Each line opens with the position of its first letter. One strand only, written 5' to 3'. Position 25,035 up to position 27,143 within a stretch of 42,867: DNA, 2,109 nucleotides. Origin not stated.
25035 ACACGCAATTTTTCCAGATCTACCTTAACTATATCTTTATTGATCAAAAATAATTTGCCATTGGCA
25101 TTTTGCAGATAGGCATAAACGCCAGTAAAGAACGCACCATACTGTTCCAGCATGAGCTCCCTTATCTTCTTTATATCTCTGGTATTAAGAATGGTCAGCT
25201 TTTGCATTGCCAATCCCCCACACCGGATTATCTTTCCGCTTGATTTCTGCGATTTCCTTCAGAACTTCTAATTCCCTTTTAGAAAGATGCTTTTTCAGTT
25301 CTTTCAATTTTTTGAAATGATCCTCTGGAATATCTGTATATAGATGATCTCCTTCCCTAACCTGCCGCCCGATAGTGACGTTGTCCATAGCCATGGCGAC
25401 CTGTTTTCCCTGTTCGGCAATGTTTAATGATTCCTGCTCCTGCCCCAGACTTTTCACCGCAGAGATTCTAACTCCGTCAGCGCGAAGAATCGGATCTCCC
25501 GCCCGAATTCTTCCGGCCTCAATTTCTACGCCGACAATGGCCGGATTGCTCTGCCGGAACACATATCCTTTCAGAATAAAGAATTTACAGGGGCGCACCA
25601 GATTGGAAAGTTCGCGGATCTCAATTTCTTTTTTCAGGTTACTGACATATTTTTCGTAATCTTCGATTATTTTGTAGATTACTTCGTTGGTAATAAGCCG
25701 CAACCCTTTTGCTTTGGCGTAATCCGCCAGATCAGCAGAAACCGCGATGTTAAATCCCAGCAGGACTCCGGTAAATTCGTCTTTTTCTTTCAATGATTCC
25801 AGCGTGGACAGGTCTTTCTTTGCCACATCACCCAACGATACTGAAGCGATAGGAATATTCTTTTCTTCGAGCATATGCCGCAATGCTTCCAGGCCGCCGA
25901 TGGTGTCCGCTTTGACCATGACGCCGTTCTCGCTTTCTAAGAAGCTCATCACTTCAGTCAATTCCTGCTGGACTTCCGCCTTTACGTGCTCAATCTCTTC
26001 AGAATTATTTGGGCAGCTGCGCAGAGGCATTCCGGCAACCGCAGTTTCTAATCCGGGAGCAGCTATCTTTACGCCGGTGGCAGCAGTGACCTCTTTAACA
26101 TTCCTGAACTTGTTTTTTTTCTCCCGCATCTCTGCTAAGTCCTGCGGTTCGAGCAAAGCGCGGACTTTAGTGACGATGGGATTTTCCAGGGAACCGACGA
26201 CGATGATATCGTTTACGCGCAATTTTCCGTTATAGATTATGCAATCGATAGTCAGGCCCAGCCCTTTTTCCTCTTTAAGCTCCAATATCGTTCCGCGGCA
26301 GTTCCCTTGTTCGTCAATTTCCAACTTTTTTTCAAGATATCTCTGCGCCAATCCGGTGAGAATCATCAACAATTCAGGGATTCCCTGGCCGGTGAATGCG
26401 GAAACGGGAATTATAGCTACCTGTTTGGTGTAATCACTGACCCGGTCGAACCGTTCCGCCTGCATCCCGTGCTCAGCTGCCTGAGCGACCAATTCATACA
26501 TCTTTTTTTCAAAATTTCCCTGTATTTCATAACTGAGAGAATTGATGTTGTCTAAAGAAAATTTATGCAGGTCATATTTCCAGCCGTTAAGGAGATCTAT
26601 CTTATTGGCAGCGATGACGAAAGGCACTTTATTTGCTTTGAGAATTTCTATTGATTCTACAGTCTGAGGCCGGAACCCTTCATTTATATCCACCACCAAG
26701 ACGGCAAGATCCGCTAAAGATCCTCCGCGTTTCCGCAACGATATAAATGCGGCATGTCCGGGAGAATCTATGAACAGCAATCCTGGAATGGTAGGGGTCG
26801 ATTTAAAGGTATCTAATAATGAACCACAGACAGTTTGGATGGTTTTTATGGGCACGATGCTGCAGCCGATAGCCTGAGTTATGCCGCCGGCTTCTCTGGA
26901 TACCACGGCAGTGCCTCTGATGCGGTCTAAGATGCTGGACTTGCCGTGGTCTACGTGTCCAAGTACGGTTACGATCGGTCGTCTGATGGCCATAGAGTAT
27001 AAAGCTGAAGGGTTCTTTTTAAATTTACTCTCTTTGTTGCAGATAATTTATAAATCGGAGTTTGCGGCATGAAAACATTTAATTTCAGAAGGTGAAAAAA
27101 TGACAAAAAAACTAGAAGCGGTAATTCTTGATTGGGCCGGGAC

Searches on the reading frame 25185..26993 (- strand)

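Call 53: search_protein_families(library=pfam, proteins=[window:25185-26993:-], max_evalue=0.00001)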
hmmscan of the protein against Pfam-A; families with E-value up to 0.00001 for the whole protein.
window:25185-26993:- (602 aa): 5 families
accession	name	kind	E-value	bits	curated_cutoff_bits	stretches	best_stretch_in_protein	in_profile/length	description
PF00009.33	GTP_EFTU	-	1.2e-30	106.9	26.5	1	7-215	5-185/188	Elongation factor Tu GTP binding domain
PF14578.12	GTP_EFTU_D4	-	1.8e-25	89.1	23.8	1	467-552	1-86/86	Elongation factor Tu domain 4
PF11987.13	IF-2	-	4.2e-16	59.4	27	1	338-447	5-117/117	Translation-initiation factor 2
PF03144.31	GTP_EFTU_D2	-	3.1e-09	37.6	30.3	1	246-324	1-72/73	Elongation factor Tu domain 2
PF01926.29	MMR_HSR1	-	1.8e-06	28.4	21.9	1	8-131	2-113/113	50S ribosome-binding GTPase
